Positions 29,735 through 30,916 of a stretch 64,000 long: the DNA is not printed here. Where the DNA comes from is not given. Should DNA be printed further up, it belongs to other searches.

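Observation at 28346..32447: Divergent GC-rich islet: second TyrRS paralog facing an unknown protein and a B12-binding radical SAM enzyme with duplicated 5' leaders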

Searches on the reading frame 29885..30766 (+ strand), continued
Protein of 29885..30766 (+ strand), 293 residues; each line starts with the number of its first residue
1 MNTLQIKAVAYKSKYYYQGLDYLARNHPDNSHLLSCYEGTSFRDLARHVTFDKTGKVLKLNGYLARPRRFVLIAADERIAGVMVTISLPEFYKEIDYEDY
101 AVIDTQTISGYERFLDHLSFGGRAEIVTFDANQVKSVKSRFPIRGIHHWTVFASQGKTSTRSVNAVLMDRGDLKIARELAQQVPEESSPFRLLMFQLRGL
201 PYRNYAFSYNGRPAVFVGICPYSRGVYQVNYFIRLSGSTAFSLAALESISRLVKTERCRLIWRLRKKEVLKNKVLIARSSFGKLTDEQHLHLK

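Call 34: search_protein_families(library=pfam, proteins=[P0154, P0151, P0152, P0153, P0155, P0156, P0157, P0158, P0166, P0168], max_evalue=0.01)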
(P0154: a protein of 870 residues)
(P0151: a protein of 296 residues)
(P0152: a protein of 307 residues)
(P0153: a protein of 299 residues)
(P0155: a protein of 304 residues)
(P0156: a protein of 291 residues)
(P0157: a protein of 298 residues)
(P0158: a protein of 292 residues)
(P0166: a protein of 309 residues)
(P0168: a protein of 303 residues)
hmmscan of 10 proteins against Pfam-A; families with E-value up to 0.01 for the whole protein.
P0154 (870 aa): 2 families
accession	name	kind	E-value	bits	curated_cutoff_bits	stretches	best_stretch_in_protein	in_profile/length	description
PF04055.27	Radical_SAM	-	5.2e-23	82.5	29.5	1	528-694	3-162/166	Radical SAM superfamily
PF02310.24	B12-binding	-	4.4e-17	62.5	32.1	1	357-468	12-120/121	B12 binding domain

P0151 (296 aa): 0 families

P0152 (307 aa): 0 families

P0153 (299 aa): 0 families

P0155 (304 aa): 0 families

P0156 (291 aa): 0 families

P0157 (298 aa): 5 families
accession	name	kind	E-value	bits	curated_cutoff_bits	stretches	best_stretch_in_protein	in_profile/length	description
PF00583.31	Acetyltransf_1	-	1.5e-05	25.7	20.7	1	182-259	14-93/116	Acetyltransferase (GNAT) family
PF12746.13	GNAT_acetyltran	-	0.00012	22.3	26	1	209-285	165-237/243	GNAT acetyltransferase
PF13508.13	Acetyltransf_7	-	0.00015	22.5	27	1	203-282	5-82/84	Acetyltransferase (GNAT) domain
PF08445.16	FR47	-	0.001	19.5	22.1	1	214-289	10-84/86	FR47-like protein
PF13673.13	Acetyltransf_10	-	0.0046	17.4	23.6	1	201-290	31-115/128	Acetyltransferase (GNAT) domain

P0158 (292 aa): 0 families

P0166 (309 aa): 0 families

P0168 (303 aa): 0 families

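Call 56: find_encoding_contigs(protein=P0002, flank=3000, max_places=2)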
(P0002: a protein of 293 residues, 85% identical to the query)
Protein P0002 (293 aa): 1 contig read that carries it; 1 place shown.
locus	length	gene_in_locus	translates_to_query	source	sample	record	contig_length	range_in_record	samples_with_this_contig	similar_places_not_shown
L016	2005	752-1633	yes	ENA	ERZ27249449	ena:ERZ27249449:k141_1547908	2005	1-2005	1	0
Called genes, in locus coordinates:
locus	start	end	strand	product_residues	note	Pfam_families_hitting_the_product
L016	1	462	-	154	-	?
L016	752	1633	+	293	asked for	-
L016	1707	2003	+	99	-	?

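Call 59: find_related_loci(query=A1, collection=metagenome_contigs, flank=7000)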
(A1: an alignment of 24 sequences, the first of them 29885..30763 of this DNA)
Query A1 (293 aa) in metagenome_contigs; peptide patterns used: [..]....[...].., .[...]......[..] (x = any residue, [..] = any of these).
599 stretches matched a pattern (row limit reached: there are more); 8 encode a relative of the query (tblastn E <= 1e-3); 8 distinct loci.
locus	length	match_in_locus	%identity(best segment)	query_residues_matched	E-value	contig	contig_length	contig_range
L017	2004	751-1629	85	1-293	0e+0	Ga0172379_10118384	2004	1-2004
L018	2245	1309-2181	57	3-292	3e-119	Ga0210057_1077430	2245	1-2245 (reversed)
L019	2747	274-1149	56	3-293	1e-111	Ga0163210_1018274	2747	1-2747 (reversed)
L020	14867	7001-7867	57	3-292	1e-106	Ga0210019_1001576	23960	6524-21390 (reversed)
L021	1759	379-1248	55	3-292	5e-111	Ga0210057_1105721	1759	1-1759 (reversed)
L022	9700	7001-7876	54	3-293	3e-104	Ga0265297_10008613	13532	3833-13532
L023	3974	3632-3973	63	6-119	2e-47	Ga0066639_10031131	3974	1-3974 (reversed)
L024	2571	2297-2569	62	6-96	4e-35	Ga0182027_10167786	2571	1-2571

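Call 88: list_cluster_members(proteins=[P0154, P0151, P0152, P0153, P0155, P0156, P0157, P0158, P0166, P0168])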
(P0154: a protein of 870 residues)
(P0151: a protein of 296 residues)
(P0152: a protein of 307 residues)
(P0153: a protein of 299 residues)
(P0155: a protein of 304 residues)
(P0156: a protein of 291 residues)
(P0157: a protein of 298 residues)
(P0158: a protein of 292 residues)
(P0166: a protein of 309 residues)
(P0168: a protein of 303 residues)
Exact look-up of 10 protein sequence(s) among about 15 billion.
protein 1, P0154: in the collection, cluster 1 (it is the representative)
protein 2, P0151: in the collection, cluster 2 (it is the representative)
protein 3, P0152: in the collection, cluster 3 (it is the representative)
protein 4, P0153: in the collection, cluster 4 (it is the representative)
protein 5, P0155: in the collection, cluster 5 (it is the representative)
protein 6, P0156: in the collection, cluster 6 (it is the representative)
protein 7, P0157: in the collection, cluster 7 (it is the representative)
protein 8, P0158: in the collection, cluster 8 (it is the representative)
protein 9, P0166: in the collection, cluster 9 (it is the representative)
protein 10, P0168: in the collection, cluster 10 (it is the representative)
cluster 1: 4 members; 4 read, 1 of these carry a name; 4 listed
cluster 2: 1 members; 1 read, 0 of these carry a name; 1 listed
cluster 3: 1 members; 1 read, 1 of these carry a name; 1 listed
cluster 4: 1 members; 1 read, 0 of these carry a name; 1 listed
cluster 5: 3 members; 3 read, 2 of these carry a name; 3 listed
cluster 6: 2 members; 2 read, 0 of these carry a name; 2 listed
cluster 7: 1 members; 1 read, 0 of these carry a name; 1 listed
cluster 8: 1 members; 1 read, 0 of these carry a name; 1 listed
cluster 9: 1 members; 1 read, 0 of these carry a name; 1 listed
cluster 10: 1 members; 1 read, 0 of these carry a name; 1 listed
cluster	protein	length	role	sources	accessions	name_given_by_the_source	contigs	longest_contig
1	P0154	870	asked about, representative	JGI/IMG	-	-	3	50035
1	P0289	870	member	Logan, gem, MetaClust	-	\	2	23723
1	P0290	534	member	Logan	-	-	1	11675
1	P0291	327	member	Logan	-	-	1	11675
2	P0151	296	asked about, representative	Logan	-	-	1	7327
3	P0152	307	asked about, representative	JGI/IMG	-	hypothetical protein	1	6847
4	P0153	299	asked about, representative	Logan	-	-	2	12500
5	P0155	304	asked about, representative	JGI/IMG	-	hypothetical protein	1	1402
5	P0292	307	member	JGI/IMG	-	hypothetical protein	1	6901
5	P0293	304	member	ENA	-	-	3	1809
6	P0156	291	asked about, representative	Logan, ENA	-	-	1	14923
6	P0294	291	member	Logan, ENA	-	-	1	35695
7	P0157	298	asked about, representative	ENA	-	-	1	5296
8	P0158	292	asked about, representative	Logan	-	-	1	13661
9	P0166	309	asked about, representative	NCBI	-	-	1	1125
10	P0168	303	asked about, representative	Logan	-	-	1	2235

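Call 89: find_encoding_contigs(protein=P0154, flank=10000, max_places=2)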
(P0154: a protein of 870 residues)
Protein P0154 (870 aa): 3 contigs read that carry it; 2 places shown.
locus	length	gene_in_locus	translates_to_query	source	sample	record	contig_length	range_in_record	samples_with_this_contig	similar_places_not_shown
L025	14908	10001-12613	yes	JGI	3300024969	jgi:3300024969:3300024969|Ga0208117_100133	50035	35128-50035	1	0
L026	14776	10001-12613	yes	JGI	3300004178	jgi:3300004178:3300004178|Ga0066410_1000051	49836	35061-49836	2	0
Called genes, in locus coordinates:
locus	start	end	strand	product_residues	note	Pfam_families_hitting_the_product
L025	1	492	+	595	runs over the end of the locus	PF13489:Methyltransf_23 (weak), PF13847:Methyltransf_31 (weak), PF08242:Methyltransf_12 (weak), PF13649:Methyltransf_25 (weak)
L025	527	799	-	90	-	PF07508:Recombinase (faint)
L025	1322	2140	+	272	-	PF13676:TIR_2, PF13428:TPR_14 (faint), PF07719:TPR_2 (faint)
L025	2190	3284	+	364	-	PF00704:Glyco_hydro_18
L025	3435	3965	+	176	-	-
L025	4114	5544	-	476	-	PF04055:Radical_SAM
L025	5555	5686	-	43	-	-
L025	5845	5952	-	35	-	-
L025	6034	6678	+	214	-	-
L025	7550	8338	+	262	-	PF00535:Glycos_transf_2, PF10111:Glyco_tranf_2_2 (weak), PF13641:Glyco_tranf_2_3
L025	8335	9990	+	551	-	PF00282:Pyridoxal_deC (weak)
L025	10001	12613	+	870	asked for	PF02310:B12-binding, PF04055:Radical_SAM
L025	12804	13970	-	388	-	PF00579:tRNA-synt_1b, PF01479:S4 (weak)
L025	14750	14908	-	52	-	?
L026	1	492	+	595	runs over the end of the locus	PF13489:Methyltransf_23 (weak), PF13847:Methyltransf_31 (weak), PF08242:Methyltransf_12 (weak), PF13649:Methyltransf_25 (weak)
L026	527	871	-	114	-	-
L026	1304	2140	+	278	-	PF13676:TIR_2, PF07719:TPR_2 (faint), PF13428:TPR_14 (faint)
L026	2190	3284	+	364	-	PF00704:Glyco_hydro_18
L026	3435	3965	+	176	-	-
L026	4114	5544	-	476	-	PF04055:Radical_SAM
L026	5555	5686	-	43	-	-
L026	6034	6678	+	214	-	-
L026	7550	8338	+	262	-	PF00535:Glycos_transf_2, PF10111:Glyco_tranf_2_2 (weak), PF13641:Glyco_tranf_2_3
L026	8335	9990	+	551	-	PF00282:Pyridoxal_deC (weak)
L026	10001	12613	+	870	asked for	PF02310:B12-binding, PF04055:Radical_SAM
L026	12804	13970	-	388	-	PF00579:tRNA-synt_1b, PF01479:S4 (weak)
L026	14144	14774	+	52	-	?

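Call 91: search_protein_families(library=ncbifam, proteins=[L025:12807-13970:-, L025:8335-9987:+, L025:7550-8335:+, L025:6034-6675:+, L025:4117-5544:-, L025:3435-3962:+], max_evalue=0.00001)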
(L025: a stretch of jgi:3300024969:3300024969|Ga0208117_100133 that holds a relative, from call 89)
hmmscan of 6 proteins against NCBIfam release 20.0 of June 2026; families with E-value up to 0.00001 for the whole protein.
L025:12807-13970:- (388 aa): 3 families
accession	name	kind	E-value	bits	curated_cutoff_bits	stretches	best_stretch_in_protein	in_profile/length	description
TIGR00234.1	tyrS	equivalog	5e-91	305.8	113.8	1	33-386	26-404/406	tyrosine--tRNA ligase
NF006330.0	PRK08560.1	equivalog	4.2e-21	75.3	220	1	38-258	28-246/342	tyrosine--tRNA ligase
TIGR00233.1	trpS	equivalog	1.4e-09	37.7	176.75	1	44-260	4-218/328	tryptophan--tRNA ligase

L025:8335-9987:+ (551 aa): 4 families
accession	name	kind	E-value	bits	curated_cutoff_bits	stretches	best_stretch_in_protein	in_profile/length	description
NF052646.1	DABADecarRhbB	equivalog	2.2e-21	76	900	1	71-286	87-288/491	L-2,4-diaminobutyrate decarboxylase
TIGR03811.1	tyr_de_CO2_Ent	equivalog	5.4e-11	41.7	905.3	0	185-280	231-323/608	tyrosine decarboxylase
TIGR03799.1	NOD_PanD_pyr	equivalog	1.5e-09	36.9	606.1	1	176-289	209-314/522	pyridoxal-dependent aspartate 1-decarboxylase PanP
TIGR03812.1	tyr_de_CO2_Arch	equivalog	2.1e-09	36.7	299.4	1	117-418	55-309/375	tyrosine decarboxylase MfnA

L025:7550-8335:+ (262 aa): 14 families
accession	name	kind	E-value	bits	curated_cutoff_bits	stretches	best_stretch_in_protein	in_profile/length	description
NF053739.1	GlytfEpsEBac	equivalog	7.9e-32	110.3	450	1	2-199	8-209/265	glycosyltransferase EpsE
NF047683.1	TeichurnBiosyTuaG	equivalog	1.8e-19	70.4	400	1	4-206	15-218/252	teichuronic acid biosynthesis protein TuaG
NF007482.0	PRK10073.1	equivalog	1.6e-18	66.8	423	1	2-94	13-107/334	glycosyltransferase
TIGR03965.1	mycofact_glyco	equivalog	1.5e-16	60.3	280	1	1-179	80-266/467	mycofactocin biosynthesis glycosyltransferase MftF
NF041875.1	EPS_EpsD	equivalog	4.2e-14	52.7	370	1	7-177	11-190/325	exopolysaccharide biosynthesis glycosyltransferase EpsD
TIGR03937.1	PgaC_IcaA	equivalog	2.4e-11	43.3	422.3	1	9-107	59-160/407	poly-beta-1,6-N-acetyl-D-glucosamine synthase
TIGR04017.1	WcaA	equivalog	1e-10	41.7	495.75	1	1-177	11-189/279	colanic acid biosynthesis glycosyltransferase WcaA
NF007453.0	PRK10018.1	equivalog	3.4e-10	40.1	382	1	1-177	12-190/280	colanic acid biosynthesis glycosyltransferase WcaA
TIGR04283.1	glyco_like_mftF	equivalog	4.2e-10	39.6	182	1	2-77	6-77/221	TIGR04283 family arsenosugar biosynthesis glycosyltransferase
TIGR04009.1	wcaE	equivalog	4.1e-08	32.8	369.2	1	13-102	22-112/248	colanic acid biosynthesis glycosyltransferase WcaE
NF038299.1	EPS_HpsN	equivalog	5.5e-07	28.8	425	1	2-108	8-117/317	hormogonium polysaccharide biosynthesis glycosyltransferase HpsN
NF050050.1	ProtGlycPglI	equivalog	5.7e-07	29.2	500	1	8-84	15-95/306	GalNAc(5)-diNAcBac-PP-undecaprenol beta-1,3-glucosyltransferase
TIGR04440.1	glyco_TIGR04440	domain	1.1e-06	28.5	70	1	1-125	6-134/215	TIGR00180 family glycosyltransferase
NF038302.1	EPS_HpsE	equivalog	4.2e-06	25.9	300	1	4-107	10-121/307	hormogonium polysaccharide biosynthesis glycosyltransferase HpsE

L025:6034-6675:+ (214 aa): 0 families

L025:4117-5544:- (476 aa): 49 families (the best 25 are shown)
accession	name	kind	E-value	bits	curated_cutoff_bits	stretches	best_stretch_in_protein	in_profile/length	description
TIGR03906.1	quino_hemo_SAM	equivalog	1.6e-31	109.4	453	1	66-235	62-226/467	quinohemoprotein amine dehydrogenase maturation protein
NF047865.1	rSAM_PapB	equivalog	2.1e-31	109.4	340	1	100-440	7-328/330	PapB family radical SAM/SPASM ranthipeptide maturase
TIGR04064.1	rSAM_nif11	equivalog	6.9e-30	104.2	518.7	2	87-231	70-205/459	nif11-like peptide radical SAM maturase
TIGR03942.1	sulfatase_rSAM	equivalog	8.9e-29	100.7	349.45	2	104-283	9-172/363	anaerobic sulfatase maturase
NF041298.1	rSAM_mat_DynA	equivalog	1.6e-27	96.4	450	1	105-448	10-341/356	dynobactin maturation radical SAM/SPASM protein DynA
NF041707.1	rSAM_YhhB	equivalog_domain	1.7e-21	76.5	445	1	97-238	3-140/369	cyclophane-forming radical SAM/SPASM peptide maturase YhhB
TIGR04163.1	rSAM_cobopep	equivalog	2.8e-21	75.8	375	1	97-299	65-248/428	peptide-modifying radical SAM enzyme CbpB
TIGR03974.1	rSAM_six_Cys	equivalog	5.5e-18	65.1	425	1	99-236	100-230/451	thioether cross-link-forming SCIFF peptide maturase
TIGR04068.1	rSAM_ocin_clost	equivalog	4.8e-17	62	500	1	100-235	88-216/462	Cys-rich peptide radical SAM maturase CcpM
TIGR04269.1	SAM_SPASM_FxsB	subfamily_domain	4.5e-16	58.8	370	1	101-276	7-174/363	FxsB family cyclophane-forming radical SAM/SPASM peptide maturase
TIGR04280.1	geopep_mat_rSAM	hypoth_equivalog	1.1e-15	57.6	400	1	100-232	88-212/428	geopeptide radical SAM maturase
TIGR03978.1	rSAM_paired_1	equivalog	2.9e-15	56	370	1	103-238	90-216/466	His-Xaa-Ser system radical SAM maturase HxsB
NF041300.1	rSAM_mat_DarW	exception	3.3e-15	55.8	650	1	90-269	34-194/415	radical SAM/SPASM peptide maturase DarW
NF010308.0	PRK13745.1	equivalog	6.7e-15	54.9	484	1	104-285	22-188/412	anaerobic sulfatase-maturation protein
TIGR04148.1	GG_samocin_CFB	equivalog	1.3e-14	54.3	300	1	98-228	19-149/411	radical SAM peptide maturase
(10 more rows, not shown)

L025:3435-3962:+ (176 aa): 0 families

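Call 92: search_protein_families(library=pfam, alignment_id=A6, max_evalue=10)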
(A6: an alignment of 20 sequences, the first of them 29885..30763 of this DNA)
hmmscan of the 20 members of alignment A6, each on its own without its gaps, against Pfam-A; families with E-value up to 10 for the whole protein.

A. member 1, window:29885-30763:+ (293 aa): 0 families

B. families by the number of members that match (of 20 scanned): 13 families
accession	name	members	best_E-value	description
PF00583.31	Acetyltransf_1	1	1.5e-05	Acetyltransferase (GNAT) family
PF12746.13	GNAT_acetyltran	1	0.00012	GNAT acetyltransferase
PF13508.13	Acetyltransf_7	1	0.00015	Acetyltransferase (GNAT) domain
PF08445.16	FR47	1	0.001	FR47-like protein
PF13673.13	Acetyltransf_10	1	0.0046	Acetyltransferase (GNAT) domain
PF21437.2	CbiG-like_linker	1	0.014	CbiG-like, linker domain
PF15935.10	RnlA_toxin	1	0.033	RNase LS, bacterial toxin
PF01936.24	NYN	1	0.04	NYN domain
PF20310.4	HTH_Tnp_2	1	0.083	Transposon related HTH domain protein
PF12140.13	SLED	1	0.088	SLED domain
PF14478.12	DUF4430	1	0.12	Domain of unknown function (DUF4430)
PF22858.2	DUF7016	1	0.16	Domain of unknown function (DUF7016)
PF10928.13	DUF2810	1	0.19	Protein of unknown function (DUF2810)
